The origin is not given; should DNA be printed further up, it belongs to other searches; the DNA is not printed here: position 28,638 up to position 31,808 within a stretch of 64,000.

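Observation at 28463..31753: AT-rich single-gene island carrying an MmeI-like Type IIG restriction-modification enzyme, inserted between the MttB operon and PCNA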

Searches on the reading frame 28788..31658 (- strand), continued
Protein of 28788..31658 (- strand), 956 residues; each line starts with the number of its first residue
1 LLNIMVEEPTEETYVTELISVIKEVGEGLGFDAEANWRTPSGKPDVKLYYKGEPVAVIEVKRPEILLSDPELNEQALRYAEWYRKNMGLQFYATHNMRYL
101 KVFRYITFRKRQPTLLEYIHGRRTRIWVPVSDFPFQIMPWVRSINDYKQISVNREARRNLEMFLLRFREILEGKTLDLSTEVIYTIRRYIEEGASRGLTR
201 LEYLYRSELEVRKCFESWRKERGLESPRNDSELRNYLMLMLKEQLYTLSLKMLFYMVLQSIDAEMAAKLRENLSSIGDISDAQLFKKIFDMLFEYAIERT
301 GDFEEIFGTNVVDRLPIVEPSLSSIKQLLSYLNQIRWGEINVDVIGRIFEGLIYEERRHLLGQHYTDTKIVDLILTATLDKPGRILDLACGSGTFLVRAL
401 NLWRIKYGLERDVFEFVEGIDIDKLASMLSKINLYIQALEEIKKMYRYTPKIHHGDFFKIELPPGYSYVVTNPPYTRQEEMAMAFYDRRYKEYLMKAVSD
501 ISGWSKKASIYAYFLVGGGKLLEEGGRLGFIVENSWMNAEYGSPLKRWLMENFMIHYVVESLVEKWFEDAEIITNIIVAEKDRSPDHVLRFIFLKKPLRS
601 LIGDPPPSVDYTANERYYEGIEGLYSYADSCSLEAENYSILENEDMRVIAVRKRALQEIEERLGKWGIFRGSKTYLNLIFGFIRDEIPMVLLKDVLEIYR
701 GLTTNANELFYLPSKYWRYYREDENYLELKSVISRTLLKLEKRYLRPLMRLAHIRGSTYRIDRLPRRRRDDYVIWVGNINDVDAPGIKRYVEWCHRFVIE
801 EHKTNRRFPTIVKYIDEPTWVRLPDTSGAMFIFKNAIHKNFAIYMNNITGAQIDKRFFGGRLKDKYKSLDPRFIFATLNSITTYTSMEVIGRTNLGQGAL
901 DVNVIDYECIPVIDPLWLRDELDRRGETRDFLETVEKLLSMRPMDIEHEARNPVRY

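Call 48: search_solved_structures(query=A3, max_evalue=1e-9, show_alignments=5)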
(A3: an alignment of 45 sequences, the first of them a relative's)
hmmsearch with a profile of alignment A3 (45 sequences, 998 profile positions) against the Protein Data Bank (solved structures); distinct sequences matched with E-value up to 1e-9: 6.
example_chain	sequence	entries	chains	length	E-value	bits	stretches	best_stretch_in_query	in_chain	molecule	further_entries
7qw5_A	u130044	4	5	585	4.4e-21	77.7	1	352-595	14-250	Modification methylase BseCI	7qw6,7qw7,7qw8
2okc_A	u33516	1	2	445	2e-15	59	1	318-473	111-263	Type I restriction enzyme StySJI M protein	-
8w0p_A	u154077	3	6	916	1.4e-11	46.3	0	273-405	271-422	RM.BsaXI | site-specific DNA-methyltransferase (adenine-specific)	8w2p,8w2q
8c45_A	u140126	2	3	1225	1.6e-10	42.7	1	375-554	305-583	site-specific DNA-methyltransferase (adenine-specific)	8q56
3s1s_A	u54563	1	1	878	3.1e-10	41.8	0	32-105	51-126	restriction endonuclease BpuSI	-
5ybb_A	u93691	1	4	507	3.1e-10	41.8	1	313-474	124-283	Type I restriction-modification system methyltransferase subunit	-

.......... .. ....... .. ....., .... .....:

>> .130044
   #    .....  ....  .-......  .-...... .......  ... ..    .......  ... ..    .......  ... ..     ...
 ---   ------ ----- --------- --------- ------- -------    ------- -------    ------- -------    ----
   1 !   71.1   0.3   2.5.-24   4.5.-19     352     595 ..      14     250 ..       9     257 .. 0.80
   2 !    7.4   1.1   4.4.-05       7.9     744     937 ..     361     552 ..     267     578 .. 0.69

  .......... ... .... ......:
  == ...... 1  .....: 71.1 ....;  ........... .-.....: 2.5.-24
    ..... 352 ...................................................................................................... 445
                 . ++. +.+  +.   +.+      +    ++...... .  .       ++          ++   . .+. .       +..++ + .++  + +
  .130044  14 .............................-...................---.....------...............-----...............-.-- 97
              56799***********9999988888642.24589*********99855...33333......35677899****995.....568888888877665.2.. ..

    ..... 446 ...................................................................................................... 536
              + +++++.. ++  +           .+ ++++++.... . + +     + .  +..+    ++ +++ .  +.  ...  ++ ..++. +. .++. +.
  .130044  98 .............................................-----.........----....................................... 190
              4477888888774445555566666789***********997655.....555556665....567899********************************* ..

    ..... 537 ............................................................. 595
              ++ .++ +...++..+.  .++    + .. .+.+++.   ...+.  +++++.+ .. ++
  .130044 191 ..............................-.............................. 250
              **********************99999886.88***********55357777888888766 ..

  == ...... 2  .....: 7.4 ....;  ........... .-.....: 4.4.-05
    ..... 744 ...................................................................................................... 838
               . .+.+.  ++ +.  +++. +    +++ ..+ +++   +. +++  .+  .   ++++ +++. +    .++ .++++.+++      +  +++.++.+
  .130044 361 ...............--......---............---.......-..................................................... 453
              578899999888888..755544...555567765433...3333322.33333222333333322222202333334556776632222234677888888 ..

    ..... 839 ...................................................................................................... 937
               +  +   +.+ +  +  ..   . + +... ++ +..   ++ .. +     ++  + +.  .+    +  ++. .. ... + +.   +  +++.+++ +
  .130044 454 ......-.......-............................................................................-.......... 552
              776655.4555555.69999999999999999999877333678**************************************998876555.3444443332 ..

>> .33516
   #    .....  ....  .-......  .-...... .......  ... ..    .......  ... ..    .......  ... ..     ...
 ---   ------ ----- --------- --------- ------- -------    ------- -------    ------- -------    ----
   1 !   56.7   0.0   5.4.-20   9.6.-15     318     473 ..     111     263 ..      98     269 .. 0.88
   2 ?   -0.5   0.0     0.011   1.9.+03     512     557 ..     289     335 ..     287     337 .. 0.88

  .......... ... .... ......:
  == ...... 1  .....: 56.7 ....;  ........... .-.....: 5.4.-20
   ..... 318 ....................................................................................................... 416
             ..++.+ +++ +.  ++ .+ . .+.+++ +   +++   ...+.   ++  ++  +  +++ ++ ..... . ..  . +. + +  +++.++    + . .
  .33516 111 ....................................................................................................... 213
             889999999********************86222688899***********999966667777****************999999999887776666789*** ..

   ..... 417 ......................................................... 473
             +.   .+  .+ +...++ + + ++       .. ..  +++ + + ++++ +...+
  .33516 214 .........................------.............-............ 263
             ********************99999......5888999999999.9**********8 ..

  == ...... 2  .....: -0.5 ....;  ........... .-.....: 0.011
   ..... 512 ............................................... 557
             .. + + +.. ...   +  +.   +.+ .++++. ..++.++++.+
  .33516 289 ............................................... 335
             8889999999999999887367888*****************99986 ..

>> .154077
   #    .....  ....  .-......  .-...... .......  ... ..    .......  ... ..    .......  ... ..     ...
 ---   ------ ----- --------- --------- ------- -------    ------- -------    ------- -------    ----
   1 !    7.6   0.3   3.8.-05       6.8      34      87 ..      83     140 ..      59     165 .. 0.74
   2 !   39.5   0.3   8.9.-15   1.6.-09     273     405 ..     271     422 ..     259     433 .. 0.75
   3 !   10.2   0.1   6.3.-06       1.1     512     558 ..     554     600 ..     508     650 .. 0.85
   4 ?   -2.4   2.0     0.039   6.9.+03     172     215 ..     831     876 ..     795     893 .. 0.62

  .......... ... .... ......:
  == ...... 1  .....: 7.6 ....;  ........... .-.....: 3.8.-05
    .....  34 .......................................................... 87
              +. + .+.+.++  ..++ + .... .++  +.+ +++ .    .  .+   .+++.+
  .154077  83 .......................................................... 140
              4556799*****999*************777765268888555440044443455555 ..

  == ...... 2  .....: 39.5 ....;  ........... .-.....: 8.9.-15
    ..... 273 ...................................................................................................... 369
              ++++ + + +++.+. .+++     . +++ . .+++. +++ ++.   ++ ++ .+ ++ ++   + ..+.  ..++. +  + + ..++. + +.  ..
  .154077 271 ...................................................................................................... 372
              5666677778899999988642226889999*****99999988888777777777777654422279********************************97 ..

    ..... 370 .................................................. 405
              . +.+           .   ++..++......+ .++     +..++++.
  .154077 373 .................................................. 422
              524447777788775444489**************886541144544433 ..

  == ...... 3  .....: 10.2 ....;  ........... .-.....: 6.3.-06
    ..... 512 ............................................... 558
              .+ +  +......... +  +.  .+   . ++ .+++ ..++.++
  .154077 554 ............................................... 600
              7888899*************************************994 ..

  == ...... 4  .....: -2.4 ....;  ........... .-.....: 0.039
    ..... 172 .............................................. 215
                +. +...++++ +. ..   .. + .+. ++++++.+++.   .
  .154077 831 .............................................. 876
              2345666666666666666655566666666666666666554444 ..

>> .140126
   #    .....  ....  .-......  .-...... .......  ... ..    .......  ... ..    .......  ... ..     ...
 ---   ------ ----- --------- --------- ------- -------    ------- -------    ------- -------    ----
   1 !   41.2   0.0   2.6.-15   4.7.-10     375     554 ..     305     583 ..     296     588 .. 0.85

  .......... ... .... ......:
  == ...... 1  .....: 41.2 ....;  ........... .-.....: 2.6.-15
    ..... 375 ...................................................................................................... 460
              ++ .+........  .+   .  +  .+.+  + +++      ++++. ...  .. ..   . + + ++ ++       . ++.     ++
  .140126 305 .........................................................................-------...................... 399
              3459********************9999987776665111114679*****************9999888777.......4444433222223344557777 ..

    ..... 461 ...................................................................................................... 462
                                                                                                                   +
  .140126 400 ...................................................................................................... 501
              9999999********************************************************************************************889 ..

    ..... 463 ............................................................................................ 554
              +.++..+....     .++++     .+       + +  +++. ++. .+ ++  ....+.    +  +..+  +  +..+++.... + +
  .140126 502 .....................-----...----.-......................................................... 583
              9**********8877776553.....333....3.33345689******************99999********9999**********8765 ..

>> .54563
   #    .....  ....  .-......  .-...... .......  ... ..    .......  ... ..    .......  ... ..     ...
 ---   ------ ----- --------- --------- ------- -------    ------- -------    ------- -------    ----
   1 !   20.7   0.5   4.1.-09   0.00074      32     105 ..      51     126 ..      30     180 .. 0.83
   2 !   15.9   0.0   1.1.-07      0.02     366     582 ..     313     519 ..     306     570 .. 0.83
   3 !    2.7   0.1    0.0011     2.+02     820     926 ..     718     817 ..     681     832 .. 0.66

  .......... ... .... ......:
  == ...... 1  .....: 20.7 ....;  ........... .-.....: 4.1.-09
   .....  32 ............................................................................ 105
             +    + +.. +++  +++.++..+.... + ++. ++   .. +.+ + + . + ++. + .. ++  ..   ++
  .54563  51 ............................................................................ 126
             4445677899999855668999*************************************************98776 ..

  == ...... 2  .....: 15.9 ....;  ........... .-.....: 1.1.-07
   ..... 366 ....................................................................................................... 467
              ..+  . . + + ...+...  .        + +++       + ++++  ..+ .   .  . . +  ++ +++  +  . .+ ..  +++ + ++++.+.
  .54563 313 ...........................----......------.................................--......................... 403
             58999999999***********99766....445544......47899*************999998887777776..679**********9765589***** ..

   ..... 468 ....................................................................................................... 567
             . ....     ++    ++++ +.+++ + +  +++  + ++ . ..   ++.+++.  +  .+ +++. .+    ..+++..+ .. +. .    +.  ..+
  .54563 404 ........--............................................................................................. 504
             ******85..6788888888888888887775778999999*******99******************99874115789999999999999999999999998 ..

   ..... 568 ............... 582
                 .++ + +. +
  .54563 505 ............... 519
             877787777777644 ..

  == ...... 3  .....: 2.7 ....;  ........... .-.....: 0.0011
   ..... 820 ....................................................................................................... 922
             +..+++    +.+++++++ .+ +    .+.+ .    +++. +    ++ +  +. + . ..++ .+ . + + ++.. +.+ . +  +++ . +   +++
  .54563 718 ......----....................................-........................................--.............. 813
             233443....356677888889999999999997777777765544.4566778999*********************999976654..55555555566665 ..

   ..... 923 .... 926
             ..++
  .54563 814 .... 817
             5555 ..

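Call 50: find_encoding_contigs(protein=P0050, flank=6000, max_places=1)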
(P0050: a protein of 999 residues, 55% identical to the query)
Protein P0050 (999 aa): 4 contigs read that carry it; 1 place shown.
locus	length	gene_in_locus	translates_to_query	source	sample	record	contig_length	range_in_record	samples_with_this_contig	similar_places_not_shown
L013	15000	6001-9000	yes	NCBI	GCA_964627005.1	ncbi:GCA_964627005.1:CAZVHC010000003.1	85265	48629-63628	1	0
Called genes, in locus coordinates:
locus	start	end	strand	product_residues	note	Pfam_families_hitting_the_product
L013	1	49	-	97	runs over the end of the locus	PF04066:MrpF_PhaF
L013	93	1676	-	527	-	PF00361:Proton_antipo_M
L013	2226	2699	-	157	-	PF02391:MoaE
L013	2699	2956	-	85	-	PF02597:ThiS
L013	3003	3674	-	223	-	PF04289:DUF447_N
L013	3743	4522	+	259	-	PF01973:MptE-like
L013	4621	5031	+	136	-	PF01242:PTPS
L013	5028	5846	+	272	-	PF02649:GCHY-1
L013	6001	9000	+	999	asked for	PF02384:N6_Mtase, PF20473:MmeI_Mtase (faint), PF07669:Eco57I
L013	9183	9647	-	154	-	PF01850:PIN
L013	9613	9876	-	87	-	PF04014:MazE_antitoxin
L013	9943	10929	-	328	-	PF00288:GHMP_kinases_N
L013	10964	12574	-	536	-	PF20123:DUF6513 (weak), PF00809:Pterin_bind, PF14251:PterinBD-DUF4346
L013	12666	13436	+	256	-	PF02441:Flavoprotein, PF13187:Fer4_9 (weak), PF12837:Fer4_6 (weak), PF00037:Fer4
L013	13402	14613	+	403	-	PF07318:DUF1464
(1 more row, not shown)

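Call 51: find_encoding_contigs(protein=P0041, flank=6000, max_places=1)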
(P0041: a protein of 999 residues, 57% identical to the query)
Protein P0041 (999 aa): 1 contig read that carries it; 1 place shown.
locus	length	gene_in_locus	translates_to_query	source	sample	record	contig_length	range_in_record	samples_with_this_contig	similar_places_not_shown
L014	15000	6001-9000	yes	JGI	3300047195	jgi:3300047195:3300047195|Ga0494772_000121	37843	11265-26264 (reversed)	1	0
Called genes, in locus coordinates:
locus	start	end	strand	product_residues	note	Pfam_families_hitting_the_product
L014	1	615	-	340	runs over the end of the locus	PF13289:SIR2_2 (weak)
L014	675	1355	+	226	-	PF06508:QueC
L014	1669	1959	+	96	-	-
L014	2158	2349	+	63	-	-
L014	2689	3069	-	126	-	-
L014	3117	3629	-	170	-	-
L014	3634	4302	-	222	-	-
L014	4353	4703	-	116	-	-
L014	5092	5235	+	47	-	PF01402:RHH_1 (weak)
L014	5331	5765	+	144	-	PF04033:DUF365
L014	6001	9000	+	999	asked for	PF02384:N6_Mtase, PF07669:Eco57I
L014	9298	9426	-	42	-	-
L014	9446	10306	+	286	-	PF27344:MJECL34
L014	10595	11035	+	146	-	-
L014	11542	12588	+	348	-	-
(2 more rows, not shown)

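Call 52: find_encoding_contigs(protein=P0031, flank=6000, max_places=1)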
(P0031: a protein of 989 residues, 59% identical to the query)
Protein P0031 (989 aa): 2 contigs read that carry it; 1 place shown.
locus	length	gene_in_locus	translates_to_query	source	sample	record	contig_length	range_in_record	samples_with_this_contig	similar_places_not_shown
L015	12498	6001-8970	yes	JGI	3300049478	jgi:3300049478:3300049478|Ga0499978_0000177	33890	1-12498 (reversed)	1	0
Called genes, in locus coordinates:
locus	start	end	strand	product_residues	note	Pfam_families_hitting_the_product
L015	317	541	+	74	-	PF15919:HicB_lk_antitox (weak)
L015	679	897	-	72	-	-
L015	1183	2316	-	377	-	PF00589:Phage_integrase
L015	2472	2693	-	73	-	-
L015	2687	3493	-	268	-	-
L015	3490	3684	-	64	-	-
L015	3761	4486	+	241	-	-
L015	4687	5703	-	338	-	PF27126:NmeDI_C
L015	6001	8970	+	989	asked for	PF02384:N6_Mtase, PF07669:Eco57I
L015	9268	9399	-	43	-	-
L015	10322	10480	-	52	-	PF01938:TRAM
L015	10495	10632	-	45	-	-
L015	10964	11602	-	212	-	-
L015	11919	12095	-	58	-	-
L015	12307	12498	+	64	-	?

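Call 54: find_related_loci(query=A3, collection=viral_contigs, flank=6000)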
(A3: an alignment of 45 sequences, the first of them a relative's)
Query A3 (988 aa) in viral_contigs; peptide patterns used: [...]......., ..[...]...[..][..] (x = any residue, [..] = any of these).
72 stretches matched a pattern, but none encodes a relative of the query by tblastn (E <= 1e-3).

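Call 55: find_related_loci(query=window:28791-31649:-, collection=metagenome_contigs, flank=4000)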
Query window:28791-31649:- (953 aa) in metagenome_contigs; peptide patterns used: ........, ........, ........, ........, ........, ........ (x = any residue, [..] = any of these).
96 stretches matched a pattern; 3 encode a relative of the query (tblastn E <= 1e-3); 3 distinct loci.
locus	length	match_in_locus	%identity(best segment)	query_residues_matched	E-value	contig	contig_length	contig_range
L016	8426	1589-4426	61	3-952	0e+0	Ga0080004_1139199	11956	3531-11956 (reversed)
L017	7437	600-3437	61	3-952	0e+0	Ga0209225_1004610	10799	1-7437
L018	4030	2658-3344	21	340-549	3e-9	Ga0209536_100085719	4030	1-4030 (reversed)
